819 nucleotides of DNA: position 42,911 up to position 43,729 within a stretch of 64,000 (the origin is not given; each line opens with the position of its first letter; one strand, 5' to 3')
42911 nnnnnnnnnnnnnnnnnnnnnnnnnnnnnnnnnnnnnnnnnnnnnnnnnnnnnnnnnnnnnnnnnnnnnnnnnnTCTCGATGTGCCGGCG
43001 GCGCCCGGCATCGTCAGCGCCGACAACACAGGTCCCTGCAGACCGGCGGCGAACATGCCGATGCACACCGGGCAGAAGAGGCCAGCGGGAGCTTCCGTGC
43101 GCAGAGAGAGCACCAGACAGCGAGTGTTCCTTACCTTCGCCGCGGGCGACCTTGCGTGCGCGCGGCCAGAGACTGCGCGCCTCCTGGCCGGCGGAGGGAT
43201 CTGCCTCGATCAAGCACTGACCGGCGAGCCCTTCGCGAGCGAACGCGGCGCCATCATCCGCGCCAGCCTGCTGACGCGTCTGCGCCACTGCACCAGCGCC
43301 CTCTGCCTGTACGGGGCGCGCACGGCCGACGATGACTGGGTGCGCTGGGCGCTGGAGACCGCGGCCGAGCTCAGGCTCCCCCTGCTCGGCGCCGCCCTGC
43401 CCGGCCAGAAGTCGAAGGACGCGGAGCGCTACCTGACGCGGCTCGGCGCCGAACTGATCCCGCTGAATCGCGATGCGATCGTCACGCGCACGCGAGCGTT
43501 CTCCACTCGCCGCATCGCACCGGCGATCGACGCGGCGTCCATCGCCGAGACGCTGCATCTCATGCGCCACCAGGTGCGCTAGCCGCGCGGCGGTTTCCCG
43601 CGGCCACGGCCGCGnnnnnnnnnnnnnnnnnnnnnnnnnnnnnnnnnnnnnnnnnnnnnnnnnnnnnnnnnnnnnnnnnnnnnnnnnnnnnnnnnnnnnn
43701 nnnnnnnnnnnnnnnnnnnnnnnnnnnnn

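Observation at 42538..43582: Possible TIR-like small protein encoded immediately after a 4-TM protein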

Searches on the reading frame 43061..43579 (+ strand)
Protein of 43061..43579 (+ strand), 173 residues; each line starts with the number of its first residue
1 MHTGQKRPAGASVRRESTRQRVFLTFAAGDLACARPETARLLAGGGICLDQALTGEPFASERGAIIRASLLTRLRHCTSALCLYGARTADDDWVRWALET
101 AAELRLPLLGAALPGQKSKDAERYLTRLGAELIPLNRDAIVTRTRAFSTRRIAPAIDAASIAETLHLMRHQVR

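Call 3: search_protein_families(library=pfam, proteins=[window:43061-43579:+], max_evalue=10)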
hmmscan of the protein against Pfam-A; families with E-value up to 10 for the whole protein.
window:43061-43579:+ (173 aa): 1 family
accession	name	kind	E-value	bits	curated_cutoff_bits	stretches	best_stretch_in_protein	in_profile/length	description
PF08937.16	ThsB_TIR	-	0.00039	21.2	21.2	1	64-117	46-99/100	Thoeris protein ThsB, TIR-like domain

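Call 4: search_protein_families(library=padloc, proteins=[window:43061-43579:+], max_evalue=10)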
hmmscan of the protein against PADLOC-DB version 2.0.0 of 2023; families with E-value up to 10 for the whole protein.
window:43061-43579:+ (173 aa): 4 families
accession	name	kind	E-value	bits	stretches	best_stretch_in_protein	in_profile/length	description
PDLC00418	ThsB1|ThsB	-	5.3e-06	24.4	1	63-142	49-129/155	TIR-like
PDLC00429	ThsB1|ThsB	-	0.00024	19.2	1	65-123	53-112/167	TIR-like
PDLC04688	PDC-M50B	-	0.045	12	1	65-119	52-106/162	-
PDLC00431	ThsB1|ThsB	-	0.069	11.5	1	65-118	51-104/162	TIR-like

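Call 5: search_protein_families(library=ncbifam, proteins=[window:43061-43579:+], max_evalue=10)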
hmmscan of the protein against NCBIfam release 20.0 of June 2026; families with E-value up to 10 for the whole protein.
window:43061-43579:+ (173 aa): 0 families

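Call 6: find_homologous_proteins(query=window:43061-43579:+, max_evalue=0.001)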
Query window:43061-43579:+ (173 aa): 147 proteins with E <= 0.001 among 1555 candidates; the best 120 are listed.
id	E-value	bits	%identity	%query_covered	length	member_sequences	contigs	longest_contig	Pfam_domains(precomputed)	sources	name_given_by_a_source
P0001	7.5e-91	320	94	93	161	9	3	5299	-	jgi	jgi:hypothetical protein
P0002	7.5e-86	304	87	99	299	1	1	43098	-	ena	-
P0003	2.9e-84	299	83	100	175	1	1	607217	-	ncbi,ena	-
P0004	4.2e-82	292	80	100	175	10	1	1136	-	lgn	-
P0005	5.4e-81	288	80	100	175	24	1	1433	-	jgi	jgi:hypothetical protein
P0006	8.9e-81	287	80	100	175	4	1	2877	-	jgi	jgi:hypothetical protein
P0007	1.5e-80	287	79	100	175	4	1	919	-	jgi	-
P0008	2.8e-80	286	80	100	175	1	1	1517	-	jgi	jgi:hypothetical protein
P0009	4.7e-80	285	79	100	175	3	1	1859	-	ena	-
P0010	3.0e-79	282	80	100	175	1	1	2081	-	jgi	jgi:hypothetical protein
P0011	2.5e-77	276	81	93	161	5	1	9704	-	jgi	jgi:hypothetical protein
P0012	2.8e-77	276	81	93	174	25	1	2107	-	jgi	jgi:hypothetical protein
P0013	3.1e-76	273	81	93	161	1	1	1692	-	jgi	jgi:uncharacterized membrane protein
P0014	4.4e-76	272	77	100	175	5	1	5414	-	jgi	jgi:hypothetical protein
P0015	7.0e-76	271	81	93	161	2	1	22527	-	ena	-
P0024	4.7e-73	262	75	93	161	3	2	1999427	-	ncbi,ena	-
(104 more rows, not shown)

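Call 7: search_solved_structures(query=window:43061-43579:+, max_evalue=10, show_alignments=2)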
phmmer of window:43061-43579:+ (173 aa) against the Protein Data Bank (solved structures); distinct sequences matched with E-value up to 10: 1.
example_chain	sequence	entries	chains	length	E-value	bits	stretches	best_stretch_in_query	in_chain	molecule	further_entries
1weq_A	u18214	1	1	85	0.29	14.1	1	68-100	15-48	PHD finger protein 7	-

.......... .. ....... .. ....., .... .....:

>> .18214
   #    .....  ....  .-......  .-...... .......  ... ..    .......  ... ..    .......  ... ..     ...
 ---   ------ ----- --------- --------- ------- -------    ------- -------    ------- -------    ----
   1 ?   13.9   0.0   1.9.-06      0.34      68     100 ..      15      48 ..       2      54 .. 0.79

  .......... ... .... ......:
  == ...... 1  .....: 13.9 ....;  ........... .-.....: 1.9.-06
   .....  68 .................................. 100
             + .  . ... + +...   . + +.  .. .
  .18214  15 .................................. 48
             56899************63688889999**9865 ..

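Call 8: find_encoding_contigs(protein=P0003, flank=8000, max_places=3)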
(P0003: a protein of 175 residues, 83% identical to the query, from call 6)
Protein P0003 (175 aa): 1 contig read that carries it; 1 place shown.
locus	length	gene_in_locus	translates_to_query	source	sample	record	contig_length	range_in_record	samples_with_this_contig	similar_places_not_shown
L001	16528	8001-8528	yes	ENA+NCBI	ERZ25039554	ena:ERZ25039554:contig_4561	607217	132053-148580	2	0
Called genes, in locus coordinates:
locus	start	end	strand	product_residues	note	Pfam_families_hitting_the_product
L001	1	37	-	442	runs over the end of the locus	PF02310:B12-binding, PF04055:Radical_SAM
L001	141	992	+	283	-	PF00881:Nitroreductase (faint), PF14512:TM1586_NiRdase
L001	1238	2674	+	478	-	PF01794:Ferric_reduct, PF08022:FAD_binding_8 (weak), PF00175:NAD_binding_1 (faint)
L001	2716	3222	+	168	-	PF04205:FMN_bind (weak)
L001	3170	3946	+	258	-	PF02424:ApbE, PF27030:AbpE_bact (faint), PF02424:ApbE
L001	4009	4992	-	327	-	PF00512:HisKA, PF13581:HATPase_c_2 (weak), PF02518:HATPase_c, PF13589:HATPase_c_3 (weak)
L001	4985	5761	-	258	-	PF00072:Response_reg, PF00486:Trans_reg_C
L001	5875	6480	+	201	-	PF03061:4HBT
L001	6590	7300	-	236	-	-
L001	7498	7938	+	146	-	-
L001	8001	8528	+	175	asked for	-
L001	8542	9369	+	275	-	PF05853:BKACE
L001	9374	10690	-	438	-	PF00202:Aminotran_3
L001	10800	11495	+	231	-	PF03807:F420_oxidored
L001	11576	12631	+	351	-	PF00962:A_deaminase, PF19326:AMP_deaminase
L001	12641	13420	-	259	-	PF00106:adh_short, PF08659:KR, PF23441:SDR (weak), PF13561:adh_short_C2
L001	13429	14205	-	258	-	PF00106:adh_short, PF08659:KR, PF13561:adh_short_C2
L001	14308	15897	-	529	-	PF03372:Exo_endo_phos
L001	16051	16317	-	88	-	-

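Call 9: find_encoding_contigs(protein=P0024, flank=8000, max_places=3)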
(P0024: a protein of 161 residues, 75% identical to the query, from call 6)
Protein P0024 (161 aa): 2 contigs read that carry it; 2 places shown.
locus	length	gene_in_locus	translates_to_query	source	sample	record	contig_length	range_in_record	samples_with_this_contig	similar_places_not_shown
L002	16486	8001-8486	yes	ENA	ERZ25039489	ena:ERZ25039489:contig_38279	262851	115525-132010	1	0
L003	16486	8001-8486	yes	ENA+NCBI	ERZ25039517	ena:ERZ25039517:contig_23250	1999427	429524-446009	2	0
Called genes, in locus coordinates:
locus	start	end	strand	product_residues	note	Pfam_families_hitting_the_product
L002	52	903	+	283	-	PF00881:Nitroreductase (faint), PF14512:TM1586_NiRdase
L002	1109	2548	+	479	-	PF01794:Ferric_reduct, PF08022:FAD_binding_8 (weak), PF00175:NAD_binding_1 (weak)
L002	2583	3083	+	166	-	PF04205:FMN_bind (weak)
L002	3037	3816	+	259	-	PF02424:ApbE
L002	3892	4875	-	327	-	PF00512:HisKA, PF02518:HATPase_c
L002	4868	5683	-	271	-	PF00072:Response_reg, PF00486:Trans_reg_C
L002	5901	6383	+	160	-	PF03061:4HBT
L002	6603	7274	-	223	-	PF14522:Cytochrome_C7 (weak)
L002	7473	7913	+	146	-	-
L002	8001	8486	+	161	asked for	-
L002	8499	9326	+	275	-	PF05853:BKACE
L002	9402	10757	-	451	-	PF00202:Aminotran_3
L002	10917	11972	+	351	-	PF00962:A_deaminase, PF19326:AMP_deaminase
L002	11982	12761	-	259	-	PF00106:adh_short, PF08659:KR, PF23441:SDR, PF13561:adh_short_C2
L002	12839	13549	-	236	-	PF00753:Lactamase_B, PF23023:Anti-Pycsar_Apyc1 (weak), PF12706:Lactamase_B_2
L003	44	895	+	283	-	PF00881:Nitroreductase (faint), PF14512:TM1586_NiRdase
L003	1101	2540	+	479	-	PF01794:Ferric_reduct, PF08022:FAD_binding_8 (weak), PF00175:NAD_binding_1 (weak)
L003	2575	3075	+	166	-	PF04205:FMN_bind (weak)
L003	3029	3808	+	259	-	PF02424:ApbE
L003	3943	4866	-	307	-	PF00512:HisKA, PF02518:HATPase_c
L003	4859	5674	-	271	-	PF00072:Response_reg, PF00486:Trans_reg_C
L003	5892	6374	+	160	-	PF03061:4HBT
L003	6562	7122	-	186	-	-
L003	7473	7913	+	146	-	-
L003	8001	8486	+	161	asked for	-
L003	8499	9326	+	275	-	PF05853:BKACE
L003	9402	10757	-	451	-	PF00202:Aminotran_3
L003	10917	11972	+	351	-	PF00962:A_deaminase, PF19326:AMP_deaminase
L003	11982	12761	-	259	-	PF00106:adh_short, PF08659:KR, PF23441:SDR, PF13561:adh_short_C2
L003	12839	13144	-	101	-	-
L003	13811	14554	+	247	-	PF18936:DUF5684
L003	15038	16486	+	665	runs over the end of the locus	PF03176:MMPL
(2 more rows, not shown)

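Call 10: find_related_loci(query=window:43097-43579:+, collection=genome_contigs, flank=6000)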
Query window:43097-43579:+ (161 aa) in genome_contigs; peptide patterns used: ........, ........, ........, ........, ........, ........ (x = any residue, [..] = any of these).
420 stretches matched a pattern; 28 encode a relative of the query (tblastn E <= 1e-3); 28 distinct loci.
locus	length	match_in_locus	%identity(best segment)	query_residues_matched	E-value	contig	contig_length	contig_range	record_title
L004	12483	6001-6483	82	1-161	1e-85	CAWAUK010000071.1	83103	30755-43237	MAG: uncultured Thermoleophilia bacterium isolate MFD02134.bin.3.466 genome assembly, contig: contig_888, whole genome s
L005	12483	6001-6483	83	1-161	3e-85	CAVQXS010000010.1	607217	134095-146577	MAG: uncultured Thermoleophilia bacterium isolate MFD05942.bin.2.81 genome assembly, contig: contig_4561, whole genome s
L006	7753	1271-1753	81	1-161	4e-84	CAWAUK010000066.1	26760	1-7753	MAG: uncultured Thermoleophilia bacterium isolate MFD02134.bin.3.466 genome assembly, contig: contig_81031, whole genome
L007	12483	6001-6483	77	1-161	1e-78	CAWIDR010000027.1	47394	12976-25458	MAG: uncultured Thermoleophilia bacterium isolate MFD05442.bin.2.93 genome assembly, contig: contig_41135, whole genome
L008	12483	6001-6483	75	1-161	3e-78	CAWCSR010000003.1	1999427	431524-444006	MAG: uncultured Thermoleophilia bacterium isolate MFD04428.bin.2.40 genome assembly, contig: contig_23250, whole genome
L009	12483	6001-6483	78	1-161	1e-77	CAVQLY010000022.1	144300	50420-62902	MAG: uncultured Thermoleophilia bacterium isolate MFD02979.bin.3.261 genome assembly, contig: contig_50909, whole genome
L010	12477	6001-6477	77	3-161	5e-75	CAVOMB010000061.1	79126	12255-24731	MAG: uncultured Thermoleophilia bacterium isolate MFD10097.bin.2.18 genome assembly, contig: contig_21437, whole genome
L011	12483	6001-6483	78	1-161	1e-74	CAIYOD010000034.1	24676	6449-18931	MAG: uncultured Thermoleophilia bacterium isolate Loclat_bin-16816 genome assembly, contig: bin-16816:034/188, whole gen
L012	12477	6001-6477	74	3-161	2e-74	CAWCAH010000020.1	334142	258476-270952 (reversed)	MAG: uncultured Thermoleophilia bacterium isolate MFD03899.bin.2.132 genome assembly, contig: contig_6045, whole genome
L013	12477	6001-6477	74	3-161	4e-73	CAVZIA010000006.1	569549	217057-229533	MAG: uncultured Thermoleophilia bacterium isolate MFD02416.bin.2.102 genome assembly, contig: contig_18861, whole genome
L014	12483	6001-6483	79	1-161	4e-73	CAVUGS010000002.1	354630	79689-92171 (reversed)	MAG: uncultured Thermoleophilia bacterium isolate MFD02159.bin.2.70 genome assembly, contig: contig_16314, whole genome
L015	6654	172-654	78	1-161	2e-71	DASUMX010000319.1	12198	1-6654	MAG TPA_asm: Thermoleophilia bacterium isolate SMAG_U1584 k141_1275420, whole genome shotgun sequence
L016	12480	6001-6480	70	1-161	6e-68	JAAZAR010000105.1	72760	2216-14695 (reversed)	MAG: Actinomycetota bacterium isolate AS06rmzACSIP_445 80402_AS06, whole genome shotgun sequence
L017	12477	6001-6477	69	3-161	7e-68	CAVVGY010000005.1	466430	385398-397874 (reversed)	MAG: uncultured Thermoleophilia bacterium isolate MFD02979.bin.2.115 genome assembly, contig: contig_16451, whole genome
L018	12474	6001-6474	69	4-161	7e-68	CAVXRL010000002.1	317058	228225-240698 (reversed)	MAG: uncultured Actinomycetes bacterium isolate MFD01721.bin.1.253 genome assembly, contig: contig_12359, whole genome s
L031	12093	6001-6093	52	49-79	1e-4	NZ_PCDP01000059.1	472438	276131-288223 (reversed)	Rhizobium tubonense strain CCBAU 85046 NODE_3_length_472438_cov_49.7664_ID_5, whole genome shotgun sequence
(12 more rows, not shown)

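Call 15: search_solved_structures(query=A1, max_evalue=10, show_alignments=4)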
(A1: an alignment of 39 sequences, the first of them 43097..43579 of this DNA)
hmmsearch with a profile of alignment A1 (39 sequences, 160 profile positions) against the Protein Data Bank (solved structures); distinct sequences matched with E-value up to 10: 1.
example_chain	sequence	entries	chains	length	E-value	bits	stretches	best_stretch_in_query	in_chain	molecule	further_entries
1weq_A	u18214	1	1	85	0.88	12.5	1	56-86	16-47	PHD finger protein 7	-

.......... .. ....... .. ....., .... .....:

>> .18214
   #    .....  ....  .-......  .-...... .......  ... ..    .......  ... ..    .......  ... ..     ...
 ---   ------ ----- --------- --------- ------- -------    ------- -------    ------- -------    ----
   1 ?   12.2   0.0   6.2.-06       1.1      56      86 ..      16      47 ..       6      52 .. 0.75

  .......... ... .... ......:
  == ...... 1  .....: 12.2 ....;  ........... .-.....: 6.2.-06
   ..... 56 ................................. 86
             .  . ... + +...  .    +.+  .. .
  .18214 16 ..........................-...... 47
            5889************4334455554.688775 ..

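Call 16: search_protein_families(library=pfam, alignment_id=A1, max_evalue=1)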
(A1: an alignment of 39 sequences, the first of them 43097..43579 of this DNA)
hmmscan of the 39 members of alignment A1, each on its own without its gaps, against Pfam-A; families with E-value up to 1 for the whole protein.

A. member 1, window:43097-43579:+ (161 aa): 1 family
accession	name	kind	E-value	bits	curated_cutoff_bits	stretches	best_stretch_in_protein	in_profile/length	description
PF08937.16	ThsB_TIR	-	0.00034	21.4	21.2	1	52-105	46-99/100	Thoeris protein ThsB, TIR-like domain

B. families by the number of members that match (of 39 scanned): 4 families
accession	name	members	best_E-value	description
PF08937.16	ThsB_TIR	38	2.8e-05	Thoeris protein ThsB, TIR-like domain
PF13676.11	TIR_2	17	0.0022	TIR domain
PF04927.17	SMP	1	0.058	Seed maturation protein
PF18029.7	Glyoxalase_6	1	0.59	Glyoxalase-like domain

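Call 17: predict_structure(alignment_id=A1)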
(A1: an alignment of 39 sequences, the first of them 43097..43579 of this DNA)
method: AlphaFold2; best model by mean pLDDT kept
length: 161 residues; sequences in the alignment: 39
mean_pLDDT: 84.9   pTM: 0.77
mean pLDDT of the five models: 84.9, 82.9, 82.0, 82.0, 80.7
residues with pLDDT >= 90: 103; 70-90: 30; 50-70: 16; < 50: 12
segments of 3 or more residues with pLDDT < 50: 1-5, 140-144
pLDDT, mean of each block of 10 residues (from residue 1): 60 93 91 83 88 94 94 94 97 97 89 97 93 74 57 63 44
secondary structure, 60 per line:
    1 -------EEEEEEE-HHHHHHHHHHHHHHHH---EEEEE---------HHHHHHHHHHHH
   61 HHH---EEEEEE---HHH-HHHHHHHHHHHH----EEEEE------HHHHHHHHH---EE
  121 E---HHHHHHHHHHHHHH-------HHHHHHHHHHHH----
elements in order: E8-14 H16-31 E35-39 H49-63 E67-72 H80-91 E96-100 H107-115 E119-121 H125-138 H146-157

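Call 20: fold_search(model_id=the predicted structure, library=pdb)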
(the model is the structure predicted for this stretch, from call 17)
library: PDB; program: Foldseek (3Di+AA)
matches with E <= 10: 1743; with E <= 0.001: 19
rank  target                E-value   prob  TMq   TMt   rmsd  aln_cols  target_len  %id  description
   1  8fz9_A                2.9e-05  1.00  0.59  0.68   3.9       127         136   15  Crystal Structure of Bacillus cereus TIR protein (released 2024-06-19)
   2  8fz9_B                5.5e-05  1.00  0.59  0.71   3.9       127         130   15  Crystal Structure of Bacillus cereus TIR protein (released 2024-06-19)
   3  8wcf                  1.6e-04  1.00  0.48  0.48   4.4       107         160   17  Crystal structure of EcThsB (released 2024-09-18)
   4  4ohr                  1.6e-04  1.00  0.51  0.52   5.4       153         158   12  Crystal structure of MilB from Streptomyces rimofaciens (released 2014-06-25)
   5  9b7d_A                2.3e-04  1.00  0.42  0.36   6.4       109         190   20  Structure of ThsB-Tad3 complex (released 2025-01-22)
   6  8qc0_A                2.6e-04  1.00  0.43  0.46   4.0       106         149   17  Nucleoside 2'deoxyribosyltransferase from Chroococcidiopsis thermalis PCC 7203 WT ribosylated (released 2024-02-21)
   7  9ia6_A                2.6e-04  1.00  0.51  0.63   5.6       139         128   14  Crystal structure of DNPH1 bound by compound 3. (released 2025-11-12)
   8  4ohb                  3.4e-04  1.00  0.52  0.52   5.8       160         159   13  Crystal structure of MilB E103A in complex with 5-hydroxymethylcytidine 5'-monophosphate (hmCMP) from Streptomyces rimof (released 2014-06-25)
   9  4jel                  3.6e-04  1.00  0.53  0.55   4.5       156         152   10  Structure of MilB Streptomyces rimofaciens CMP N-glycosidase (released 2013-09-11)
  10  8pqt_B                5.0e-04  1.00  0.44  0.49   4.1        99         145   18  Nucleoside 2'deoxyribosyltransferase from Chroococcidiopsis thermalis PCC 7203 WT bound to Bis-Tris (released 2024-02-21)
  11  9ia6_B                5.4e-04  1.00  0.53  0.62   5.3       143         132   15  Crystal structure of DNPH1 bound by compound 3. (released 2025-11-12)
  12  4jem_A                5.7e-04  1.00  0.54  0.55   4.5       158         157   10  Crystal structure of MilB complexed with cytidine 5'-monophosphate (released 2013-09-11)
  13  6lhy_A                6.5e-04  1.00  0.46  0.42   4.8       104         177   19  Crystal structure of ThsB (released 2020-06-24)
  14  4jen_C                6.5e-04  1.00  0.47  0.62   4.8       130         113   12  Structure of Clostridium botulinum CMP N-glycosidase, BcmB (released 2013-09-11)
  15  4jen_A                7.0e-04  1.00  0.48  0.62   5.0       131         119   11  Structure of Clostridium botulinum CMP N-glycosidase, BcmB (released 2013-09-11)
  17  9b7d_C                7.9e-04  1.00  0.45  0.39   5.8       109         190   20  Structure of ThsB-Tad3 complex (released 2025-01-22)
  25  6lhy_B                1.7e-03  1.00  0.42  0.40   4.8       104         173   20  Crystal structure of ThsB (released 2020-06-24)
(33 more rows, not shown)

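Call 29: search_protein_representatives(alignment_id=A1)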
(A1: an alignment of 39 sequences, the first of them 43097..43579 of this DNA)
Query: 39 sequences, 160 profile positions. Proteins with E-value up to 0.001 (for the whole library): 87; up to 1e-10: 26; up to 1e-30: 14. The best 87 are listed.
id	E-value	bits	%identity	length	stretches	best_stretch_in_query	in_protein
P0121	9.7e-69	246.5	-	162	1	4-160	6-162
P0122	2.1e-60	219.4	-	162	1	3-160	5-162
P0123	6.3e-47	175.6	-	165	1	4-160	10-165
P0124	9.3e-47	175.0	-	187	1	25-130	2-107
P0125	2.0e-38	148.0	-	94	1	68-160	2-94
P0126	1.4e-37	145.2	-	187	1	4-160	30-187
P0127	7.9e-37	142.8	-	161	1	6-145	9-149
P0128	5.0e-35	136.9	-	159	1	5-160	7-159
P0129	2.2e-34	134.8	-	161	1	5-160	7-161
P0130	2.2e-34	134.8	-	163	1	7-160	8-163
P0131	2.9e-32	127.9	-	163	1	5-156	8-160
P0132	2.1e-31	125.1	-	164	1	3-138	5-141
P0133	2.3e-31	125.0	-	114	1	3-78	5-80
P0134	5.4e-31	123.8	-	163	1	5-159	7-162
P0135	1.6e-29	119.0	-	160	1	5-160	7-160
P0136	5.3e-28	114.1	-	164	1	5-141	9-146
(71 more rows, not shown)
